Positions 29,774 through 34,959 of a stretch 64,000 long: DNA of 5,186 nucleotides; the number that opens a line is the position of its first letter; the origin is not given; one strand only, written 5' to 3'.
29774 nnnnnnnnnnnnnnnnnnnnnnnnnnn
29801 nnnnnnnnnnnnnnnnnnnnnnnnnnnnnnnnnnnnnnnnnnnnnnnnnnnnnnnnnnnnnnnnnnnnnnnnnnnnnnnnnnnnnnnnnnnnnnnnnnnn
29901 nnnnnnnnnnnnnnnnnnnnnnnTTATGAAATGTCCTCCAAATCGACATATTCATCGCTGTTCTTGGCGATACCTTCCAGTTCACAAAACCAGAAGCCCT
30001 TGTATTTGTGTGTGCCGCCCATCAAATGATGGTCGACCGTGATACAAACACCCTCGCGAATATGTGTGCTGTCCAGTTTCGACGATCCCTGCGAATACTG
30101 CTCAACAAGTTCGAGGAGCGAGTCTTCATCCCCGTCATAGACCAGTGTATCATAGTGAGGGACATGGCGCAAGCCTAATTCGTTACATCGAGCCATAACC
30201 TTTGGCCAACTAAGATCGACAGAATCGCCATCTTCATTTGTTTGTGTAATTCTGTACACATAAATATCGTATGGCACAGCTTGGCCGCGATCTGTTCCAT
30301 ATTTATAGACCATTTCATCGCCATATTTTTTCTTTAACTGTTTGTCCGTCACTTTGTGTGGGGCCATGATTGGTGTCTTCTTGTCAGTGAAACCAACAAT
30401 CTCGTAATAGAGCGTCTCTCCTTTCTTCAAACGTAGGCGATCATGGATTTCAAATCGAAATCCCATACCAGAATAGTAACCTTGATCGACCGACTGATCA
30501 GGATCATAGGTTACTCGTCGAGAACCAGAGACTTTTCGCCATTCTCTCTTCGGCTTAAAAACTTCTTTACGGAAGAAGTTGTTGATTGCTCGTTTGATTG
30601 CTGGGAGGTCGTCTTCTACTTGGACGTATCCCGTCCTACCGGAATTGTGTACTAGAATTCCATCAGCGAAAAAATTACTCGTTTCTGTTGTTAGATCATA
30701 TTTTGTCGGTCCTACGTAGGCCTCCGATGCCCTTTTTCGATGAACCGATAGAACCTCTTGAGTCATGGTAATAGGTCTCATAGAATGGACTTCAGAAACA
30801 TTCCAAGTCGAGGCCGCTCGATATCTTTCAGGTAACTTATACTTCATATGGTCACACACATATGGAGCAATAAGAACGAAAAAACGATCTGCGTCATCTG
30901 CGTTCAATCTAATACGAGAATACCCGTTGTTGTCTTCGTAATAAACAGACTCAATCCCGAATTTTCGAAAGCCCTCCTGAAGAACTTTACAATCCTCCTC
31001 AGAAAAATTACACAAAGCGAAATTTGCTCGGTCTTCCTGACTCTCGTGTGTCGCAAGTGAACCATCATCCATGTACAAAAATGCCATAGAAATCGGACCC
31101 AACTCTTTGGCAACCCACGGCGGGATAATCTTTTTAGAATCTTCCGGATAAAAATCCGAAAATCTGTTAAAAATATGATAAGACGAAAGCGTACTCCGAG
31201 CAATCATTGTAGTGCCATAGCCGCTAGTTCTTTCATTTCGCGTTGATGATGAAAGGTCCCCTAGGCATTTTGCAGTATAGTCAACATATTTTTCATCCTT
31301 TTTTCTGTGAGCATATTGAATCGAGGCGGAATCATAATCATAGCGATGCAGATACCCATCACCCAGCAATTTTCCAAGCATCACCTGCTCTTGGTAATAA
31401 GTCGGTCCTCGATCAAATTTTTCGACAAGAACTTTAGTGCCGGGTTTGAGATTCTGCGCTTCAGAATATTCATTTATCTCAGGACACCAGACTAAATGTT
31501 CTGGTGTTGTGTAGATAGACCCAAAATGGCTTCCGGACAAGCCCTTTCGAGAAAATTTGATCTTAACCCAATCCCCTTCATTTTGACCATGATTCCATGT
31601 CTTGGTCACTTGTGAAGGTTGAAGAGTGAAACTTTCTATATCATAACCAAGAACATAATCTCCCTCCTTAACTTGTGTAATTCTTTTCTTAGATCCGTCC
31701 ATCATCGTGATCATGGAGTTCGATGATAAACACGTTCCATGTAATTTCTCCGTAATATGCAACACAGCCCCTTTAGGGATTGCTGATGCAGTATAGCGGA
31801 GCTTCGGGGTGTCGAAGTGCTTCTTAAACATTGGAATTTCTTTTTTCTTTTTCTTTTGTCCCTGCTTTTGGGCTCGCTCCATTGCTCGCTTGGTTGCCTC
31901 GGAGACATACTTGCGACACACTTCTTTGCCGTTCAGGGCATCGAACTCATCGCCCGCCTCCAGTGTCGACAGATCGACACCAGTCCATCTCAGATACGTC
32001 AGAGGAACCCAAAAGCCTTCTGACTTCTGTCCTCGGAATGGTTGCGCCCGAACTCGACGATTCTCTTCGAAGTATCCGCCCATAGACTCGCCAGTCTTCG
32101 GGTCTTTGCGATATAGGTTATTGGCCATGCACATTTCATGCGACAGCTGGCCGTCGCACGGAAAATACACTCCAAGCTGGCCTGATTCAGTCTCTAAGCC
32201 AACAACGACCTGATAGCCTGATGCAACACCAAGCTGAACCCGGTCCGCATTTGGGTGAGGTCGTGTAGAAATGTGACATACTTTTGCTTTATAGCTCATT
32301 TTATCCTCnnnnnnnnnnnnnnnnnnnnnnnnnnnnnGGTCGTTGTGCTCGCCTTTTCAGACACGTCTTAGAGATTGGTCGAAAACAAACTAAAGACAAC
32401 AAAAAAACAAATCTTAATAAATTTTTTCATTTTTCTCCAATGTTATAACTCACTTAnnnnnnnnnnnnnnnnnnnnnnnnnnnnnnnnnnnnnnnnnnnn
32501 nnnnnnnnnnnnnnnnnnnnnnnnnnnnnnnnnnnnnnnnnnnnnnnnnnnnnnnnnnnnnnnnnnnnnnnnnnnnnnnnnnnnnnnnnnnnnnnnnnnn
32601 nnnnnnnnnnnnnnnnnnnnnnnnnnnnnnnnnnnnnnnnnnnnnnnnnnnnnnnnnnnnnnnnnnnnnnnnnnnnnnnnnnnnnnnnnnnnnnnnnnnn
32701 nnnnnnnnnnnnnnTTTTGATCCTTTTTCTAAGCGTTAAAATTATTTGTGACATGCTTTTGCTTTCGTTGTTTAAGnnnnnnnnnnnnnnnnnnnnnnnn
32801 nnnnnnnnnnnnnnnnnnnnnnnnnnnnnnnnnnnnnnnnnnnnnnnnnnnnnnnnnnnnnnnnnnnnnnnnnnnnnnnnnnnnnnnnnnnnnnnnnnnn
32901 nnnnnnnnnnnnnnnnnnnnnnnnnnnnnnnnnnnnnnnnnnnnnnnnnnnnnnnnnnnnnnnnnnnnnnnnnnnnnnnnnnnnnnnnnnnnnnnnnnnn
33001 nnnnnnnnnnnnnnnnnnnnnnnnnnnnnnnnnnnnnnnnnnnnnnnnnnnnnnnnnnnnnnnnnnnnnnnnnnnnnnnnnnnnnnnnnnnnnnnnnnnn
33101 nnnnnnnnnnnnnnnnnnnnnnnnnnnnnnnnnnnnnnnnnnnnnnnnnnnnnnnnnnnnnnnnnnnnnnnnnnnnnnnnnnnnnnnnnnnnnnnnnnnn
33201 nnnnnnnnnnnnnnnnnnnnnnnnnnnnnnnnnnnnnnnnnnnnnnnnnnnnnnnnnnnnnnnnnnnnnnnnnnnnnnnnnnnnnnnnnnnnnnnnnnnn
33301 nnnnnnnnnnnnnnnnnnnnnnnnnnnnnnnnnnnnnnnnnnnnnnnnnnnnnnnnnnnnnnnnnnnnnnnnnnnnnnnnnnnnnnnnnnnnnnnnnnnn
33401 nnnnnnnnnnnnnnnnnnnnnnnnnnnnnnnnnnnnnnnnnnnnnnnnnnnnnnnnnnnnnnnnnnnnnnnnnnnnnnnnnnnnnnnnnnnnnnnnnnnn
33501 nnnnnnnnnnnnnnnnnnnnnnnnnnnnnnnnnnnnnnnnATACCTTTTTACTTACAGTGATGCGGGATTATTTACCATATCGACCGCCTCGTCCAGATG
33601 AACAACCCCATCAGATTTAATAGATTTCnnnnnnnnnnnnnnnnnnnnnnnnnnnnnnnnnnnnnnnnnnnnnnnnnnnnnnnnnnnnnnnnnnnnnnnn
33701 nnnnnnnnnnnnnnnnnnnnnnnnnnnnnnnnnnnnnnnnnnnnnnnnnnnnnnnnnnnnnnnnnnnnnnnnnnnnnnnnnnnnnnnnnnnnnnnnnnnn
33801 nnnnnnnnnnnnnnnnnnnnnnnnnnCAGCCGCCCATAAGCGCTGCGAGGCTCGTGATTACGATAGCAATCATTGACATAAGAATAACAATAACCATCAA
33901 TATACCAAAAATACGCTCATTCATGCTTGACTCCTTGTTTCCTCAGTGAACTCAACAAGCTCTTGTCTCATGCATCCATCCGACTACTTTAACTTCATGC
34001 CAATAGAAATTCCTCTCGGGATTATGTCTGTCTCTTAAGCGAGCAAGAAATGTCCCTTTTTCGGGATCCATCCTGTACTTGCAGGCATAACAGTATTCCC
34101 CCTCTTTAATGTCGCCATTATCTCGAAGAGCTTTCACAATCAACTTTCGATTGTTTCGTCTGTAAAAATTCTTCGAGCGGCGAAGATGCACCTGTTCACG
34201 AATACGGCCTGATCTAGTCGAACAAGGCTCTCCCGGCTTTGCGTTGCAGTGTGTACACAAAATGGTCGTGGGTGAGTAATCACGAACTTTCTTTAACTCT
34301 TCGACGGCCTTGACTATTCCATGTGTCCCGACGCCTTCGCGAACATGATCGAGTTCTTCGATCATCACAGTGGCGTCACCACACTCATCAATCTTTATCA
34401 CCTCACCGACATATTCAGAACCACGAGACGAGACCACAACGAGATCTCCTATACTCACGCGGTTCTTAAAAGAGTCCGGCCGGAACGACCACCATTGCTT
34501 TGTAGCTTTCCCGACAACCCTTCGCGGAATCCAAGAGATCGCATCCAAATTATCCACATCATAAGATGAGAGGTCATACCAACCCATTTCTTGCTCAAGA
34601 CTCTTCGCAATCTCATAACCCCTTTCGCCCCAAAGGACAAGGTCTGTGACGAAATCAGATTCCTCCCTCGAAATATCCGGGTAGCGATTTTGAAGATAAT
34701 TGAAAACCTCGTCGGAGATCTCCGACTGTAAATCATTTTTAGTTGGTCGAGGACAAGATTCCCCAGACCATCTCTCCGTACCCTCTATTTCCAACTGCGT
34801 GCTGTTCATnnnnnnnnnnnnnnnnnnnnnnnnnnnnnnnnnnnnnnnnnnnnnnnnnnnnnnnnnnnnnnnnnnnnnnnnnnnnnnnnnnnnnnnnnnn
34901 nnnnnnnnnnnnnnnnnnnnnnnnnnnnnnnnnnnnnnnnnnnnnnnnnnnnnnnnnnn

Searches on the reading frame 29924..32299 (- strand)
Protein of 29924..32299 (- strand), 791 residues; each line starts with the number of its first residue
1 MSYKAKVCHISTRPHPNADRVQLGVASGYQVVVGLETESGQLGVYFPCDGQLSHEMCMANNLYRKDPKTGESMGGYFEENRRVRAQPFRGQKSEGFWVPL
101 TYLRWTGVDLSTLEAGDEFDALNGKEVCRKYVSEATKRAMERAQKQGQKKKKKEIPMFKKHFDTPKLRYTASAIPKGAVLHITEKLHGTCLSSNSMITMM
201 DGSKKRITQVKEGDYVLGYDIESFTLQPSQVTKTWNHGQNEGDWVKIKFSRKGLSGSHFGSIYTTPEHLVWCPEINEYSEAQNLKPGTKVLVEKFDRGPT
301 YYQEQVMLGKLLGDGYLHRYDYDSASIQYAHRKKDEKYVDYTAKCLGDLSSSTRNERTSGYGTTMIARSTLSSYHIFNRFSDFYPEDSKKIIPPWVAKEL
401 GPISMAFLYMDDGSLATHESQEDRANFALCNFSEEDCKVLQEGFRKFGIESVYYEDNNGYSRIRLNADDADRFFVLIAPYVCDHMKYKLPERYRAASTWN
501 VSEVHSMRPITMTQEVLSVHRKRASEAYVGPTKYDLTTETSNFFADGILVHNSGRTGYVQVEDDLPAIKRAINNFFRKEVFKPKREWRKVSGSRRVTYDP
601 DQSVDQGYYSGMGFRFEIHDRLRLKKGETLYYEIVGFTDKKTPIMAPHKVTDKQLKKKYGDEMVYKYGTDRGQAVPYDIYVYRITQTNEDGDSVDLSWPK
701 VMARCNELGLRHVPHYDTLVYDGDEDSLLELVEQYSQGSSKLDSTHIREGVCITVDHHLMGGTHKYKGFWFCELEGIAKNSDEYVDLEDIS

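Call 10: search_protein_families(library=phrogs, proteins=[window:29924-32299:-], max_evalue=0.00001)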
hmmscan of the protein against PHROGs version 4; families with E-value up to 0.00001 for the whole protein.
window:29924-32299:- (791 aa): 2 families
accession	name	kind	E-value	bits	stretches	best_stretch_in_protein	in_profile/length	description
phrog_968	-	DNA, RNA and nucleotide metabolism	1e-55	190.4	2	3-247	9-243/398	RNA ligase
phrog_11023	-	DNA, RNA and nucleotide metabolism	7.3e-20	72.5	1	302-491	6-182/185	homing endonuclease with LAGLIDADG motif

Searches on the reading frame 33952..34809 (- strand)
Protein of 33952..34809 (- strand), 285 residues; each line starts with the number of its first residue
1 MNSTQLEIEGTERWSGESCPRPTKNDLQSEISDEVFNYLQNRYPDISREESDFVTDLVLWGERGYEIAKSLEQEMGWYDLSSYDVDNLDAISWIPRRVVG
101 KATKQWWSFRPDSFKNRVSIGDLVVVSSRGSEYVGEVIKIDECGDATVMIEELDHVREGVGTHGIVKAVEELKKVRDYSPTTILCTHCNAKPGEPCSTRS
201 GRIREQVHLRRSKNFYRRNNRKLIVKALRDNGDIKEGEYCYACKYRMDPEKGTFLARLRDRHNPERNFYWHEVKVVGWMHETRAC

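Call 90: search_protein_families(library=pfam, proteins=[window:33952-34809:-], max_evalue=0.00001)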
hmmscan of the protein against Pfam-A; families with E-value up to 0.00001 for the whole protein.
window:33952-34809:- (285 aa): 1 family
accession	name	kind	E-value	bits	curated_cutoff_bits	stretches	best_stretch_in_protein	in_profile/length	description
PF24623.2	Phage_zn_bind_8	-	6.4e-07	29.4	24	1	178-211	7-41/57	Putative DNA-binding phage zinc finger domain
